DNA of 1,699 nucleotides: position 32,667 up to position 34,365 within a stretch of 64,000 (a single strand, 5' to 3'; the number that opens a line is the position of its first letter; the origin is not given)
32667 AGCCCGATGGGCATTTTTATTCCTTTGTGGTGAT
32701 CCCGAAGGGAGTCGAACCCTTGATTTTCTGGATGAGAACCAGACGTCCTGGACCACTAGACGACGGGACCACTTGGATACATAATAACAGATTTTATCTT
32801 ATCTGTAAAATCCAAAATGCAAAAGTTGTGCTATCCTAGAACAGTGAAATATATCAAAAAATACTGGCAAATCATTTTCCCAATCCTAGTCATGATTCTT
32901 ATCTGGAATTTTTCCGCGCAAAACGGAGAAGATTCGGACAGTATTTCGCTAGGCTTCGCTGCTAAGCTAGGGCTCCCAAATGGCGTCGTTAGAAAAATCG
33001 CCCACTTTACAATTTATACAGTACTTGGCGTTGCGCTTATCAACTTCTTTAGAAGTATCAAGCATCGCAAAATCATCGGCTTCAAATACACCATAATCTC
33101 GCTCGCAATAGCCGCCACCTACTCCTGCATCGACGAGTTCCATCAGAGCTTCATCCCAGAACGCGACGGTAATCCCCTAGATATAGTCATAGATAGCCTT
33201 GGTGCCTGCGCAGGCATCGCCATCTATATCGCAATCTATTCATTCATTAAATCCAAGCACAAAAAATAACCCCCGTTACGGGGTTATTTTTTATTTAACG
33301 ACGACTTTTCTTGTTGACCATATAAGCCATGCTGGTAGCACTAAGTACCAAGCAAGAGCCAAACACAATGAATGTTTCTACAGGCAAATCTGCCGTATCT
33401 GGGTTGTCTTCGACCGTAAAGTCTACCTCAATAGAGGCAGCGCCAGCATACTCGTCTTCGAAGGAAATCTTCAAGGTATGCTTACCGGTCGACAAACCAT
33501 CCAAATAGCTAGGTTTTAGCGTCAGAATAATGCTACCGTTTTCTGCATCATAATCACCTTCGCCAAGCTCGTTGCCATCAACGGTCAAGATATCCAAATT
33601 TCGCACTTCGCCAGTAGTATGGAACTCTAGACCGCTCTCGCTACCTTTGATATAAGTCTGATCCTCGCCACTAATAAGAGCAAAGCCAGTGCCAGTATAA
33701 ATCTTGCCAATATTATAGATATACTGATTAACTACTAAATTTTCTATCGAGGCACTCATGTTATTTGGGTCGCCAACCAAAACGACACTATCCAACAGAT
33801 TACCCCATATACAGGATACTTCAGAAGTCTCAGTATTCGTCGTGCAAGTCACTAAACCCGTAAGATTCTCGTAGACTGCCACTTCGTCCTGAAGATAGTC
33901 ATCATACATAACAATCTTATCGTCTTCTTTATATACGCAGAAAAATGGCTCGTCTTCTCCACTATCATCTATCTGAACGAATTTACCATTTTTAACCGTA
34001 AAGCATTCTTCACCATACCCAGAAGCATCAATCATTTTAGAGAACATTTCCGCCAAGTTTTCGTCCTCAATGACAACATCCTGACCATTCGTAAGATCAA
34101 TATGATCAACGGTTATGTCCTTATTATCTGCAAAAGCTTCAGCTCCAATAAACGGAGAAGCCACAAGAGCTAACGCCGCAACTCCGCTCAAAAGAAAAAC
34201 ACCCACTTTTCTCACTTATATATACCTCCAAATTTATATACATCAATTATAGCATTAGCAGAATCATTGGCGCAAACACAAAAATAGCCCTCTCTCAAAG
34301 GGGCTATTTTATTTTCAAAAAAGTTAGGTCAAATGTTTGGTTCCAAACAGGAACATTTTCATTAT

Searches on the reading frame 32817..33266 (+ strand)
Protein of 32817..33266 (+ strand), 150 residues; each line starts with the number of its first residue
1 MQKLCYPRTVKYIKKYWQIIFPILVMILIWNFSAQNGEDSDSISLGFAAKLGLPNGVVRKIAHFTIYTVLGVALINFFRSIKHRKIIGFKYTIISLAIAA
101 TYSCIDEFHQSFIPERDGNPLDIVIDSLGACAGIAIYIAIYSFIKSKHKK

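Call 54: search_protein_families(library=pfam, proteins=[window:32817-33266:+], max_evalue=0.001)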
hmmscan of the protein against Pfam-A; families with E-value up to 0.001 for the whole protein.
window:32817-33266:+ (150 aa): 1 family
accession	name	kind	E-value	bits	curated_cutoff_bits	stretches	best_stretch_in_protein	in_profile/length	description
PF04892.17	VanZ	-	4.1e-17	63.4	30.1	1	19-140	2-125/126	VanZ like family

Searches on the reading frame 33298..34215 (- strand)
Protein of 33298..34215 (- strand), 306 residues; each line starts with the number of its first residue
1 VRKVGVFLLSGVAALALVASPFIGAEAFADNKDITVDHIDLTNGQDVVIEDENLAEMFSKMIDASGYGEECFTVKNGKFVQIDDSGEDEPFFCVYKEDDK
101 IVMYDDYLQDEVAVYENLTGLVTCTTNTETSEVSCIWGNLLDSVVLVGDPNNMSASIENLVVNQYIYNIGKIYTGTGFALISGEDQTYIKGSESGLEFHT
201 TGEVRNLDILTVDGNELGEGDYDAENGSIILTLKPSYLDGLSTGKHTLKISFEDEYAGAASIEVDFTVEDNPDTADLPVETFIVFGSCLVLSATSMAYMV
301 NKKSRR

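Call 54: search_protein_families(library=pfam, proteins=[window:33298-34215:-], max_evalue=0.001)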
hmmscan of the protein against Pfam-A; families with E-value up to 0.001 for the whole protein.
window:33298-34215:- (306 aa): 1 family
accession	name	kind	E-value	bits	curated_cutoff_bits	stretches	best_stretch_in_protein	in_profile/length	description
PF03442.20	CBM_X2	-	0.00057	20.4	28.9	0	209-254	31-75/83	Carbohydrate binding domain X2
